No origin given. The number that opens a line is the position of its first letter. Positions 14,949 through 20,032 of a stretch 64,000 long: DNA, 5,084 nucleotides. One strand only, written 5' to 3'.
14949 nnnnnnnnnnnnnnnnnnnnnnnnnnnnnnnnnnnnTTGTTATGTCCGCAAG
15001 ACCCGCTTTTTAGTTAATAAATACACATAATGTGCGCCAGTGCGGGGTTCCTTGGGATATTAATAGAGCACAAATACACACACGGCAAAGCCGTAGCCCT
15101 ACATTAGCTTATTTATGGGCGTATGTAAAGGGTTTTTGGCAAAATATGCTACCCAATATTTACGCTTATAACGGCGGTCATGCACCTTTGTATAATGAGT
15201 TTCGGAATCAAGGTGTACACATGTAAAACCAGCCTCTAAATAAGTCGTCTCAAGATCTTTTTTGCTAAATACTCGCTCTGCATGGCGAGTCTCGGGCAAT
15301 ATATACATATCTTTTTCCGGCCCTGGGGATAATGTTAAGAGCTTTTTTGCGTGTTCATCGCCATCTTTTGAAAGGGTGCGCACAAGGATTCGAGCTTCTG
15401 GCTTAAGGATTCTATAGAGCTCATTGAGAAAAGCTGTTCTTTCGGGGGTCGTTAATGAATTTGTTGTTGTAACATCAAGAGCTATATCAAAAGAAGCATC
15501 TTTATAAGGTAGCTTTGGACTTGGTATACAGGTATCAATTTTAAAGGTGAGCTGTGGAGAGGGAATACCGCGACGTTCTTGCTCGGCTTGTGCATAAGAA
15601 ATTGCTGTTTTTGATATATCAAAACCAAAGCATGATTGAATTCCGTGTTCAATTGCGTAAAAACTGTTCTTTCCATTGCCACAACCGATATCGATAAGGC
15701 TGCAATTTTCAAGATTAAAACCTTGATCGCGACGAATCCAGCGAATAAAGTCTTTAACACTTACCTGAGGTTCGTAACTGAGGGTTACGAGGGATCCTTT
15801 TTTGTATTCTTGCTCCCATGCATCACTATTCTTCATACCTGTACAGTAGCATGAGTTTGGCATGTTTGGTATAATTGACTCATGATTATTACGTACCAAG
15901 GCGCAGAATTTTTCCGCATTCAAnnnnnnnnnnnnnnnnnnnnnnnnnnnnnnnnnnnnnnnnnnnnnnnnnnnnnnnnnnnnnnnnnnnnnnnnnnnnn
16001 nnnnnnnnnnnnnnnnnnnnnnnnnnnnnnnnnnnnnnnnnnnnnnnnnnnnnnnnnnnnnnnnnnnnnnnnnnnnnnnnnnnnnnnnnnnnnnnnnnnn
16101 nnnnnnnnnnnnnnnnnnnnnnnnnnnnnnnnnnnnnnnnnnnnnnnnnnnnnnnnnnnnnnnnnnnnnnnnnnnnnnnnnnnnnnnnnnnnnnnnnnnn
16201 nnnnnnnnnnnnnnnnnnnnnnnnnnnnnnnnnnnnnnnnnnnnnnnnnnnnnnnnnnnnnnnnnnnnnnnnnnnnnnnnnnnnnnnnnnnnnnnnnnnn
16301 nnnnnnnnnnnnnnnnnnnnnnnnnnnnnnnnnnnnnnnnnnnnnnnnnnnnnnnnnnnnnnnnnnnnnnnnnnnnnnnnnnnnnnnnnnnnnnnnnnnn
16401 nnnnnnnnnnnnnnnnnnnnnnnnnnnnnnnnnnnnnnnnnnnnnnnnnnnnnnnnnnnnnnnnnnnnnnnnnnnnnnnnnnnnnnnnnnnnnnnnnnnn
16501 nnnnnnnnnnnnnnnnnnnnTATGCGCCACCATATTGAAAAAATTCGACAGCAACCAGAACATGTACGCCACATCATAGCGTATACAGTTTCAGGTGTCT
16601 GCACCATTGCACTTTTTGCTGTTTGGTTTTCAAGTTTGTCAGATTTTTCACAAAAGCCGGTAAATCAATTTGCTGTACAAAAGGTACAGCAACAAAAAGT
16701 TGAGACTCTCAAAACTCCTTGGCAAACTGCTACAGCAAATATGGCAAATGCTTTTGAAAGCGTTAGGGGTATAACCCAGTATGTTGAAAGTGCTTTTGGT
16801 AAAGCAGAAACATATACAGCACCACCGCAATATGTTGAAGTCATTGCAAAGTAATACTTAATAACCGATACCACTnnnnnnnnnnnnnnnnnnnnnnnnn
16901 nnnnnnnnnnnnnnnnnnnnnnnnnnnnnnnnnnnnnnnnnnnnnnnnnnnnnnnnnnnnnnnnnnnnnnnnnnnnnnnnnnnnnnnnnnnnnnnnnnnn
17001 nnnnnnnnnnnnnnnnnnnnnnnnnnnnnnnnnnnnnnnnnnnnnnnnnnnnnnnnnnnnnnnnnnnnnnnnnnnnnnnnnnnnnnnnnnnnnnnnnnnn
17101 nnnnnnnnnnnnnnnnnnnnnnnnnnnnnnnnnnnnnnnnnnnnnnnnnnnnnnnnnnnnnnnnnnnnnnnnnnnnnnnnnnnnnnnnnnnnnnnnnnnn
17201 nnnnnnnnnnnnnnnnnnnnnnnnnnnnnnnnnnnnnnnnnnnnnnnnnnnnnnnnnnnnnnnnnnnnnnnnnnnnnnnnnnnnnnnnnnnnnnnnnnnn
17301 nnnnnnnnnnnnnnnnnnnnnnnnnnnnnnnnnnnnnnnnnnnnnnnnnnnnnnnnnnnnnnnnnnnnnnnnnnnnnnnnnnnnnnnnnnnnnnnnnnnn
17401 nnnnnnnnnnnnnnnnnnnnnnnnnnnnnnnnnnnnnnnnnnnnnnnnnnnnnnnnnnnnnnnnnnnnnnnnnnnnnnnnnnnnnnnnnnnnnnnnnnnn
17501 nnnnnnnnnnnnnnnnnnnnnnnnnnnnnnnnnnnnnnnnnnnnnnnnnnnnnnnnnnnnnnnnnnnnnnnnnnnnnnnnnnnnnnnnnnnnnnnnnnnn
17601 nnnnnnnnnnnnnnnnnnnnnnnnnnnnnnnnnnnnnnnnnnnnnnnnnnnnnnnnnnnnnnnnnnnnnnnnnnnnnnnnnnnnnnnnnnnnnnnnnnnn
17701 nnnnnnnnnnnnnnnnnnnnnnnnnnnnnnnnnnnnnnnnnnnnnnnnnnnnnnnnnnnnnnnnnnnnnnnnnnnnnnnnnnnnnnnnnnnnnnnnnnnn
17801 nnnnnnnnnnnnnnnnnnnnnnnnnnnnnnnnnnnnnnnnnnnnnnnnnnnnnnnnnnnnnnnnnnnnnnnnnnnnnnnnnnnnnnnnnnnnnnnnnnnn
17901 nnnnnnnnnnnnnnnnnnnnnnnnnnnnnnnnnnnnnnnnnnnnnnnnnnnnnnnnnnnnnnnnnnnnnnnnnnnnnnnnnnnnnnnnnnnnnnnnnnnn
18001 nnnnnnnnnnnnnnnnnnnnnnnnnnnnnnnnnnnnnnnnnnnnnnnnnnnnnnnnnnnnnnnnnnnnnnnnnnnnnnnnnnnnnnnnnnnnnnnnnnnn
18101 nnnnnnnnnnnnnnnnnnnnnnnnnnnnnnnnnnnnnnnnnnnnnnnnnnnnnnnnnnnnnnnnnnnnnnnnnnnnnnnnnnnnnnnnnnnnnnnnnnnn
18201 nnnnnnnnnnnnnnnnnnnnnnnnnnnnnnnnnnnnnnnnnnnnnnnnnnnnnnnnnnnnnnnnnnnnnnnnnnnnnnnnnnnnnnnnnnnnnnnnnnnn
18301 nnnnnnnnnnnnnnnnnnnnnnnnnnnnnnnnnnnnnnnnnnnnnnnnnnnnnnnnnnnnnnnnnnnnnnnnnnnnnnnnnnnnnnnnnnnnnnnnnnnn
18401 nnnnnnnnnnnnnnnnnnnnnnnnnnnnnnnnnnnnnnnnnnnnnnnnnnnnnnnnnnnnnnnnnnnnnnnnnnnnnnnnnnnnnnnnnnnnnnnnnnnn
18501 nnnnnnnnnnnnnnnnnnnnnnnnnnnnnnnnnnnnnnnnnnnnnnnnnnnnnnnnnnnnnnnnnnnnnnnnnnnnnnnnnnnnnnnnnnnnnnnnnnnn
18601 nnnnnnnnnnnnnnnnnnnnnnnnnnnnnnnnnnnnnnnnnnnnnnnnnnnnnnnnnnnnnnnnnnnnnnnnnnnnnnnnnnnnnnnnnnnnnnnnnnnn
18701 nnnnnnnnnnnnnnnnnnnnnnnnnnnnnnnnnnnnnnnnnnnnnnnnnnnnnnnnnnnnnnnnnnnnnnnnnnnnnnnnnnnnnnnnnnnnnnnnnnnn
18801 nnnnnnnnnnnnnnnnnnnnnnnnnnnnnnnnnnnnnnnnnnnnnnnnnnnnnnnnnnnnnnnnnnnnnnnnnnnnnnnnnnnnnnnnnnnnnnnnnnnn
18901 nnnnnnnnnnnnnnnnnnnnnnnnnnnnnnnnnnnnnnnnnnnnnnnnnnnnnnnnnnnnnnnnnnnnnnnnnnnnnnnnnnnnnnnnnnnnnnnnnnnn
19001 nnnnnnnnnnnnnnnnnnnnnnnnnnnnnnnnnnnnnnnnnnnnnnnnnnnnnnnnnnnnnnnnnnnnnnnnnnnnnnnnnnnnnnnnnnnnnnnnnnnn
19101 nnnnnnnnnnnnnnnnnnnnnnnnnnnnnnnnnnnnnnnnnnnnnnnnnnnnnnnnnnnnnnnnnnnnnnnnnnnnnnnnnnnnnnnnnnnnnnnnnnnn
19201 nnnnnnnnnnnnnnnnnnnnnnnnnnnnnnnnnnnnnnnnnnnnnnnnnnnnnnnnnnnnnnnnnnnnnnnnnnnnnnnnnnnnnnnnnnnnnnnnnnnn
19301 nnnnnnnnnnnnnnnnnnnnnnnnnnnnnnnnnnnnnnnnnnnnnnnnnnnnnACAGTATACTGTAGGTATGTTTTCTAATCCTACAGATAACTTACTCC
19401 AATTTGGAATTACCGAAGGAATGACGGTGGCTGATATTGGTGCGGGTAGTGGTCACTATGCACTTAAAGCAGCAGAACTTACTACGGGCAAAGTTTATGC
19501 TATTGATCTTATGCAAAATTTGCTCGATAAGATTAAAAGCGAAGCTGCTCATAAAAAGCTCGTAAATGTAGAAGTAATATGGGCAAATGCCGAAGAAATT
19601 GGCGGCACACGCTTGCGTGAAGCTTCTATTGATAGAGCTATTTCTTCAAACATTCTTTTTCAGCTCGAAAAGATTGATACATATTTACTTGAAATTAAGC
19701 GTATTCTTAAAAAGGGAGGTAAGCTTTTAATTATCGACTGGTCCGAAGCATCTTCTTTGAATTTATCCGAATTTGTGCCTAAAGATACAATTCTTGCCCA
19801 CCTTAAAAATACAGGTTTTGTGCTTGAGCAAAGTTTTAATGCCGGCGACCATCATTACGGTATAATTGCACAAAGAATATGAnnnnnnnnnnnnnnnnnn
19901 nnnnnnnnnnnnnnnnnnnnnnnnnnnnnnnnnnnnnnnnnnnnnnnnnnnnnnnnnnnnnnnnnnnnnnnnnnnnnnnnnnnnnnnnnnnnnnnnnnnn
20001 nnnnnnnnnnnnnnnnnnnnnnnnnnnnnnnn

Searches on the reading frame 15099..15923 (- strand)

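Call 9: search_protein_families(library=pfam, proteins=[window:15099-15923:-], max_evalue=0.001)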
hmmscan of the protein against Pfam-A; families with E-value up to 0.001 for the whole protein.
window:15099-15923:- (274 aa): 10 families
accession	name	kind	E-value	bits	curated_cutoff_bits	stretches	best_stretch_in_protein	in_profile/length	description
PF13847.12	Methyltransf_31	-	2.4e-16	60.2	27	1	72-197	3-127/145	Methyltransferase domain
PF08241.18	Methyltransf_11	-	1.3e-14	55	21.2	1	77-180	1-94/95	Methyltransferase domain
PF13649.12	Methyltransf_25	-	2.7e-14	54.1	27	1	77-175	2-95/97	Methyltransferase domain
PF13489.12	Methyltransf_23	-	2.8e-10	40.6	27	1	70-238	20-164/164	Methyltransferase domain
PF08242.18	Methyltransf_12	-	1.3e-09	39.1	30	1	77-178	1-97/98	Methyltransferase domain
PF01209.24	Ubie_methyltran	-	8.2e-05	22.5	20.1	1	70-186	45-156/233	ubiE/COQ5 methyltransferase family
PF06325.19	PrmA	-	0.0001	22.3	22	1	70-180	159-257/296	Ribosomal protein L11 methyltransferase (PrmA)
PF05148.21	Methyltransf_8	-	0.00015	22.1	27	0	47-176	51-151/219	Hypothetical methyltransferase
PF08003.17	Methyltransf_9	-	0.00022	20.7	23.8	1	61-212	103-248/315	Protein of unknown function (DUF1698)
PF02353.26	CMAS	-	0.00027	20.8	27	1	75-246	65-224/273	Mycolic acid cyclopropane synthetase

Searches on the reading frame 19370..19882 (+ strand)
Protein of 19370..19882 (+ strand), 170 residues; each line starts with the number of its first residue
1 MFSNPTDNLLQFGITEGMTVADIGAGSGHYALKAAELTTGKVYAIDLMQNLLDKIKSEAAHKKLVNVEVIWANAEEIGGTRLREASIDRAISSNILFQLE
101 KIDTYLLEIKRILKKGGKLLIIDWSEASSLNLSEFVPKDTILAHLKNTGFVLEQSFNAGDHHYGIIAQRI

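Call 6: search_protein_families(library=pfam, proteins=[window:19370-19882:+], max_evalue=1)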
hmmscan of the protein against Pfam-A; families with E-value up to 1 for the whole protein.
window:19370-19882:+ (170 aa): 19 families
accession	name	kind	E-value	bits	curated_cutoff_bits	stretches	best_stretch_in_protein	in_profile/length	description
PF13847.12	Methyltransf_31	-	3.6e-17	62.8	27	1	15-131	2-114/145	Methyltransferase domain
PF08241.18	Methyltransf_11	-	3.1e-15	57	21.2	1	22-121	2-95/95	Methyltransferase domain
PF13649.12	Methyltransf_25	-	1.2e-13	52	27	1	20-117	1-97/97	Methyltransferase domain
PF01209.24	Ubie_methyltran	-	2.8e-10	40.4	20.1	1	15-130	46-160/233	ubiE/COQ5 methyltransferase family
PF08242.18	Methyltransf_12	-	6.8e-09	36.8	30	1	22-119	2-98/98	Methyltransferase domain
PF13489.12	Methyltransf_23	-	1.8e-07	31.5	27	1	7-128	11-123/164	Methyltransferase domain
PF02353.26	CMAS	-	8.6e-06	25.7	27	1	12-121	58-164/273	Mycolic acid cyclopropane synthetase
PF20922.3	Anamorsin_N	-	4e-05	23.8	27.1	1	47-151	16-117/163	Anamorsin, N-terminal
PF06325.19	PrmA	-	4.7e-05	23.5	22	1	14-120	159-257/296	Ribosomal protein L11 methyltransferase (PrmA)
PF02390.23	Methyltransf_4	-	8.1e-05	22.6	24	1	18-77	3-63/173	Putative methyltransferase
PF01728.25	FtsJ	-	0.00027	21.3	24.1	1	11-59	15-65/181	FtsJ-like methyltransferase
PF01135.25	PCMT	-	0.00099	19.4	20.3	1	9-72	68-131/210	Protein-L-isoaspartate(D-aspartate) O-methyltransferase (PCMT)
PF05175.20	MTS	-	0.0027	17.8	23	1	17-122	32-139/170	Methyltransferase small domain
PF05148.21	Methyltransf_8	-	0.0065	16.8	27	1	82-124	118-159/219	Hypothetical methyltransferase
PF02475.24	TRM5-TYW2_MTfase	-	0.0076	16.7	28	1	14-105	34-123/164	TRM5/TYW2 methyltransferase domain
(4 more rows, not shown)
